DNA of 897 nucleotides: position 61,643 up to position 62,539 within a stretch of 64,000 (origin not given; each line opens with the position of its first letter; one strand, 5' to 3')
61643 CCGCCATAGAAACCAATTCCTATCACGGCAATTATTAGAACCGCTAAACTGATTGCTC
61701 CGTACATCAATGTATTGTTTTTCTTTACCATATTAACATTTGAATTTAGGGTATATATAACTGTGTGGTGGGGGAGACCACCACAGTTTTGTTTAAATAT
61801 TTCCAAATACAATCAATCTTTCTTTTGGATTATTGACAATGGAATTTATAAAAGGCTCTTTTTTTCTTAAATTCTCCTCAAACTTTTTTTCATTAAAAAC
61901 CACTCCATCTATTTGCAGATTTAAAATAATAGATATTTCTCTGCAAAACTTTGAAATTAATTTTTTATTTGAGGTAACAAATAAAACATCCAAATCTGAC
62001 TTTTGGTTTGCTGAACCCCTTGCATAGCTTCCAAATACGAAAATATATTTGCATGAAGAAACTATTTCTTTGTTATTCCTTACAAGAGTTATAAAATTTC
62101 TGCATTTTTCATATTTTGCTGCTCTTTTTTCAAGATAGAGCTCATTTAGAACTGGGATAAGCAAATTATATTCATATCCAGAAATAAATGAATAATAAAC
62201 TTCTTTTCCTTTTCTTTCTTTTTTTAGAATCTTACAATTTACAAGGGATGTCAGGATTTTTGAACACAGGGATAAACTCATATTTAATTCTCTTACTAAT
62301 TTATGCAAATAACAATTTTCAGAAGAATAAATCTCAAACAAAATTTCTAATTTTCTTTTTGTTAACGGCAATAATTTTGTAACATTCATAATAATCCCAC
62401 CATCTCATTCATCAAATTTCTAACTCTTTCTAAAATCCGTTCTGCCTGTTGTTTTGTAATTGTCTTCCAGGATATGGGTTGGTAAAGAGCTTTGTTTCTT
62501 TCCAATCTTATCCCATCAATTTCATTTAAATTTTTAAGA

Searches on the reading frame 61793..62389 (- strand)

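Call 49: search_protein_families(library=pfam, proteins=[window:61793-62389:-], max_evalue=0.01)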
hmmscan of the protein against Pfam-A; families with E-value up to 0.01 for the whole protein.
window:61793-62389:- (198 aa): 6 families
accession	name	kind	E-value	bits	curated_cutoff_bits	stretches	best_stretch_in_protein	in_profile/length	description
PF01909.29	NTP_transf_2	-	7.8e-10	39.5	21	1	113-178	14-85/93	Nucleotidyltransferase domain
PF18765.7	Polbeta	-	1.7e-08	34.9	26.9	1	113-169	13-75/93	Polymerase beta, Nucleotidyltransferase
PF22600.2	MTPAP-like_central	-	0.00036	21.1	27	1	100-147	26-73/139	Poly(A) RNA polymerase, mitochondrial-like, central palm domain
PF01047.28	MarR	-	0.00052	20.3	24.6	1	9-50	1-42/59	MarR family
PF21248.3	SoFic-like_C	-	0.0052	17.4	27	0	17-66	22-71/76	Protein adenylyltransferase SoFic-like, C-terminal domain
PF12802.13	MarR_2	-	0.0076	16.8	27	0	9-59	3-54/61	MarR family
